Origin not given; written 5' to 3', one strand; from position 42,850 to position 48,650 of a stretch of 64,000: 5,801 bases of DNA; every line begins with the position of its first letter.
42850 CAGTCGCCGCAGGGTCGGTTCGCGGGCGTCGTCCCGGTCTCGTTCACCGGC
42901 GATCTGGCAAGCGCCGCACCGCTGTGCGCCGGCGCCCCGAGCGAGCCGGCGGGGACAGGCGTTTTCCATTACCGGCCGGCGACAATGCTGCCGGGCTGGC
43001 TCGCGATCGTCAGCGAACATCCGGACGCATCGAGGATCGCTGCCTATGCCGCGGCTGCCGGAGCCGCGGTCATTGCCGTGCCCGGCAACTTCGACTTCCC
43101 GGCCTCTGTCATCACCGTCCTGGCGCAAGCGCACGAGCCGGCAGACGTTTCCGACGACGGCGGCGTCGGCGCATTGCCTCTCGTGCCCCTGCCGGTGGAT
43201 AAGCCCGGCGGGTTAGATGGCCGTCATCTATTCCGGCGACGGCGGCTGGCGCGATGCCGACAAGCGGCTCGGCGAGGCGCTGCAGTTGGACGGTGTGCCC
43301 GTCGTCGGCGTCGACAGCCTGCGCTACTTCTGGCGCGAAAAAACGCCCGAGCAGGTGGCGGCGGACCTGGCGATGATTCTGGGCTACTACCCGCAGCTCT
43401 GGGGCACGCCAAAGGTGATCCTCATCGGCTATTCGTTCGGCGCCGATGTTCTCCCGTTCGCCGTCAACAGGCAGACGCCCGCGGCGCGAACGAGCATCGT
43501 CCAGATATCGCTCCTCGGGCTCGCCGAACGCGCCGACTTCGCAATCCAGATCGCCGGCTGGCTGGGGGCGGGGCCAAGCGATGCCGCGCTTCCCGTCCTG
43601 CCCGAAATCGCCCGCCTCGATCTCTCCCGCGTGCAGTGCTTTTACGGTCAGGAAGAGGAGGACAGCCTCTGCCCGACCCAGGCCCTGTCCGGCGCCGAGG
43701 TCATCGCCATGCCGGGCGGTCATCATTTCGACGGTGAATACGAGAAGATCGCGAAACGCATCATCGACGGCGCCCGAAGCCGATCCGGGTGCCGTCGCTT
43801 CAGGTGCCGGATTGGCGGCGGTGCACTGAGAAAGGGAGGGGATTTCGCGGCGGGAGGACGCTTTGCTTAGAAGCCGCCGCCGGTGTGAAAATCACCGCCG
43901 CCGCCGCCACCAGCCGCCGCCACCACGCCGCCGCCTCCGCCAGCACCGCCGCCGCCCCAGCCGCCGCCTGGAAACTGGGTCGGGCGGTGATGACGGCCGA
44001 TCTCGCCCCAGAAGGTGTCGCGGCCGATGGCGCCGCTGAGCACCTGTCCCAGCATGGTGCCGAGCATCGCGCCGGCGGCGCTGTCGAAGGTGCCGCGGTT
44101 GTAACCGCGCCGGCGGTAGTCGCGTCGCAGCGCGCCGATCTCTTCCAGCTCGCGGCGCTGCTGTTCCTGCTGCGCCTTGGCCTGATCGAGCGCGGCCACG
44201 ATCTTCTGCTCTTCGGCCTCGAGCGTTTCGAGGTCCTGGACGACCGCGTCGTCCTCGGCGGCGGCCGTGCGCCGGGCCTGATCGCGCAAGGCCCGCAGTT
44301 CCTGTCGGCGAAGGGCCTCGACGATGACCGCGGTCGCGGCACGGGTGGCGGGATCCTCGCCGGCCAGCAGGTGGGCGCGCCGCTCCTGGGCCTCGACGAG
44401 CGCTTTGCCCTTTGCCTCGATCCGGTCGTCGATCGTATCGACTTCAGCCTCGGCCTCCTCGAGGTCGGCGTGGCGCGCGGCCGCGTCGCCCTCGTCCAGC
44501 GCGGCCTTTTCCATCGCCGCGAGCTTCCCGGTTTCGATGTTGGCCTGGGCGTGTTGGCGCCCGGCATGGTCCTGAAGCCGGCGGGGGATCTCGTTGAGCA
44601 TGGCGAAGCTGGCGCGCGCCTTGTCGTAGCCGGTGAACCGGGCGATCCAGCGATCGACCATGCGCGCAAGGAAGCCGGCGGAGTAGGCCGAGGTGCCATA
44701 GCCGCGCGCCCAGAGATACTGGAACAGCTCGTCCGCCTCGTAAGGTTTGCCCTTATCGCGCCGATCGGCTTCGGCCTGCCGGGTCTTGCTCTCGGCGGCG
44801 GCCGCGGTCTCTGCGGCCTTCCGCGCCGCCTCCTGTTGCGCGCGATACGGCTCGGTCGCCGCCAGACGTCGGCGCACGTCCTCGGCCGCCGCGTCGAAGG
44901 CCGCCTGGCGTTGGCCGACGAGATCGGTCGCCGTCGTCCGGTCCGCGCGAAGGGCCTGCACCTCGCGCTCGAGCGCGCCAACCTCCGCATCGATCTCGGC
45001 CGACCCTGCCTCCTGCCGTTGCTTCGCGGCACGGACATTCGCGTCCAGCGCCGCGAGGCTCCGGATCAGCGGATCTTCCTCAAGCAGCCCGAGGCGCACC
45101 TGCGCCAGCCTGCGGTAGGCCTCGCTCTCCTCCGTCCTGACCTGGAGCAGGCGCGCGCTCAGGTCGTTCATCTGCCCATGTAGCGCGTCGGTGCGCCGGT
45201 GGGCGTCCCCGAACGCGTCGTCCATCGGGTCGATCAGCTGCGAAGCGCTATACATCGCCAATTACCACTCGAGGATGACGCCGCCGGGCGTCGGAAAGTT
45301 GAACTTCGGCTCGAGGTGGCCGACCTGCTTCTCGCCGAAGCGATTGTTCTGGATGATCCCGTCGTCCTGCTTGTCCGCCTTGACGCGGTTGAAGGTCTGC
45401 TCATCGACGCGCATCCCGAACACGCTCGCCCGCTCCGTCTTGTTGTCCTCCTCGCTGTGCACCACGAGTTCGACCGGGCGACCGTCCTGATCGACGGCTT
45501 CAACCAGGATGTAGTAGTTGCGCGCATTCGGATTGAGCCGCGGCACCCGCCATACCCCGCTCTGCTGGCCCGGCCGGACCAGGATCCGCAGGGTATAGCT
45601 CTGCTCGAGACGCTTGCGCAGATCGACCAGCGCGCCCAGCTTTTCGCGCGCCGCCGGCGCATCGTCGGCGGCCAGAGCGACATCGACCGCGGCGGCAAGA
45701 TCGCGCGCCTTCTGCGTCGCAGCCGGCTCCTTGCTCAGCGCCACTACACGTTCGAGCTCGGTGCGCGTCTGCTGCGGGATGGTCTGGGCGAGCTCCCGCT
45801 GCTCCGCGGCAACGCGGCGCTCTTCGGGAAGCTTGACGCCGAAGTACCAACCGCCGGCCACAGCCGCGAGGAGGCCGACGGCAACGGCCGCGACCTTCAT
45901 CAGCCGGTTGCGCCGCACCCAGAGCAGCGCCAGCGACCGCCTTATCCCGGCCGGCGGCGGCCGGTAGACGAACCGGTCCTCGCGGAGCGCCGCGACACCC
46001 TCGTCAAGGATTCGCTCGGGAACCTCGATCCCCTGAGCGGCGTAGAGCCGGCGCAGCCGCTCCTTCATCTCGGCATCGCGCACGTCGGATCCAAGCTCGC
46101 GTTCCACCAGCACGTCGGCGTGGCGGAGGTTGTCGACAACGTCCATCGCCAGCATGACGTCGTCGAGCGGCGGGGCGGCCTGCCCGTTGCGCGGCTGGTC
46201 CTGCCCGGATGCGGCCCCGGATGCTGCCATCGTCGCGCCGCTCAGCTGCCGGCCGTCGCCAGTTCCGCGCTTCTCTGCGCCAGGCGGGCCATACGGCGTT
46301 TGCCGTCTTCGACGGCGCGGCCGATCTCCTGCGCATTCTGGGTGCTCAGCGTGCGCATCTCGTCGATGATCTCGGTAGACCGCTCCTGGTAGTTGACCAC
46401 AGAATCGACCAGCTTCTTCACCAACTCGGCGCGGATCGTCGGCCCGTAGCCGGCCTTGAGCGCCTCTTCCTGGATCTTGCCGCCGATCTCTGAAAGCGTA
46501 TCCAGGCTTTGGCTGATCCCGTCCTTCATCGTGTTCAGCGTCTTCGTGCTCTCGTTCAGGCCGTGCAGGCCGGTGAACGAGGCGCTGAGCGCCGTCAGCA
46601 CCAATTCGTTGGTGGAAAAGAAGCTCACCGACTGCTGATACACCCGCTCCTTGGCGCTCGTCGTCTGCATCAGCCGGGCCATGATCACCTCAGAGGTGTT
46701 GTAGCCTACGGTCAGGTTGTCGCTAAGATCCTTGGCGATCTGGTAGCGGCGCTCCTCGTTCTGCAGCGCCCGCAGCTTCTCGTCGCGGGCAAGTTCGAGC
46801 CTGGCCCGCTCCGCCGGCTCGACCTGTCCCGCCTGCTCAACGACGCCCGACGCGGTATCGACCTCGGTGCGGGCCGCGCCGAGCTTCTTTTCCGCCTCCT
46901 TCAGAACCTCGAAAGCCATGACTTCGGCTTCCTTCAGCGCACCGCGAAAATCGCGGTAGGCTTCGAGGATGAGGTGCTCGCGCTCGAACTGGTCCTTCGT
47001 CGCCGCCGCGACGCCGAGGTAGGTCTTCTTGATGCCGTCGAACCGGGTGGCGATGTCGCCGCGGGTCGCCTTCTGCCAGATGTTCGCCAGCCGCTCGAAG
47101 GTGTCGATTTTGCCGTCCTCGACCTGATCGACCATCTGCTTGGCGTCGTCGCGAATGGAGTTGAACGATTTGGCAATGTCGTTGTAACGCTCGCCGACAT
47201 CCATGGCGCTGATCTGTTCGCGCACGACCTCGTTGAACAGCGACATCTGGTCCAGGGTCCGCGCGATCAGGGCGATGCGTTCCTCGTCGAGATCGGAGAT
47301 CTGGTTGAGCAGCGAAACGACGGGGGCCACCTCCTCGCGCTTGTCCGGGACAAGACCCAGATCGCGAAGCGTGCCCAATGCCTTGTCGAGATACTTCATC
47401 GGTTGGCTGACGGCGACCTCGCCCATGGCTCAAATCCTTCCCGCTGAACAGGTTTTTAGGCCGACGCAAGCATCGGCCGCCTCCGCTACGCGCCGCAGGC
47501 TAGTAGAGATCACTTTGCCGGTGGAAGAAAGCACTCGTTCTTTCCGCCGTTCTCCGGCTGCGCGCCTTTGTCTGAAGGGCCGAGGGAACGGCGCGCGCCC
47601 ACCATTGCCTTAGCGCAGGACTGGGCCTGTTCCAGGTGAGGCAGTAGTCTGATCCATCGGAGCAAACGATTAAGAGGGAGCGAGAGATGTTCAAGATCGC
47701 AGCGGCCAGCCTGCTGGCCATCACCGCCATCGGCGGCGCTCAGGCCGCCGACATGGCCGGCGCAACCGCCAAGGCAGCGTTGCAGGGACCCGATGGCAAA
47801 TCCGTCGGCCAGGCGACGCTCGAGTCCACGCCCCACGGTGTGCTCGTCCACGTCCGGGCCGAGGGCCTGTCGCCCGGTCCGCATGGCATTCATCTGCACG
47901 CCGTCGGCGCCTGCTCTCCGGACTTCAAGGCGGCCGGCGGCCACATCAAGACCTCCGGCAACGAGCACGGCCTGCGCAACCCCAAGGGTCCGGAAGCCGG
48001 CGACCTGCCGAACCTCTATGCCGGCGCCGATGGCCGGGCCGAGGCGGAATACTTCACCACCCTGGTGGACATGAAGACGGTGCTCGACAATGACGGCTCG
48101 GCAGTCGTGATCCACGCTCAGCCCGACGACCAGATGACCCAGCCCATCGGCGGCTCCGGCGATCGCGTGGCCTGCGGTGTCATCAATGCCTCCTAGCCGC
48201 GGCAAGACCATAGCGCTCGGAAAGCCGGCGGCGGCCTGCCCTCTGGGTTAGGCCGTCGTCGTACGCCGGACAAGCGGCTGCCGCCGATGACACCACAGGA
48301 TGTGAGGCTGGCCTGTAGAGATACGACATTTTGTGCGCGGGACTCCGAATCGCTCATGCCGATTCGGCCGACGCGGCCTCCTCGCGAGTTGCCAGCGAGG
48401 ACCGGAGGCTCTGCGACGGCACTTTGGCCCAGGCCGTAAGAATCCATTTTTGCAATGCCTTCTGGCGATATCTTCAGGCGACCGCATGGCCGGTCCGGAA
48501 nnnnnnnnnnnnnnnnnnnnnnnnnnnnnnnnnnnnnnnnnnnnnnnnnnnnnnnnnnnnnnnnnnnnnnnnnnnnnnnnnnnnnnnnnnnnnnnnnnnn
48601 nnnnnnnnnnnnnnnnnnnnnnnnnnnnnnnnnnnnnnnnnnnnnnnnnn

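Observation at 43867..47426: Intact three-gene operon of unknown function: TelA-like helical protein, single-pass membrane protein, coiled-coil protein with glycine zipper and poly-Gly tail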

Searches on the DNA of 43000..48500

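Call 97: search_rna_families(source=window, start=43000, end=48500, threshold=evalue, max_evalue=1)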
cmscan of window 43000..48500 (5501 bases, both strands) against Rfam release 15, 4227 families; matches with E-value up to 1: 1.
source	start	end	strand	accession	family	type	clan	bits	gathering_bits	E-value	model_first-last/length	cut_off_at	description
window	45894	45963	-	RF03006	M23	Gene; sRNA;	-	25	41.2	0.14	1-53/53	no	M23 RNA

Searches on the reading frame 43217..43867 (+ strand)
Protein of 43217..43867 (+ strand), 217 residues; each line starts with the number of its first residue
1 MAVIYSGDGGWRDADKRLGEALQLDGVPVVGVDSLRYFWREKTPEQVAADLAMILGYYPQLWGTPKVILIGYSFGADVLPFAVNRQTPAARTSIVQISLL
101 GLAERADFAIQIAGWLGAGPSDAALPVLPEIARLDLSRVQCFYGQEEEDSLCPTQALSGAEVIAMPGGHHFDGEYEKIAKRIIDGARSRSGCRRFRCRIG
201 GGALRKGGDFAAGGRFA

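Call 49: search_protein_families(library=pfam, proteins=[window:43217-43867:+], max_evalue=0.001)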
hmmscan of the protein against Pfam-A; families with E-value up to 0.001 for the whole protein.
window:43217-43867:+ (217 aa): 1 family
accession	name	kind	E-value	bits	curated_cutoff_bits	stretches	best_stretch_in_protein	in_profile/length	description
PF06057.17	VirJ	-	1.2e-75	254.1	22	1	1-189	3-190/191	Bacterial virulence protein (VirJ)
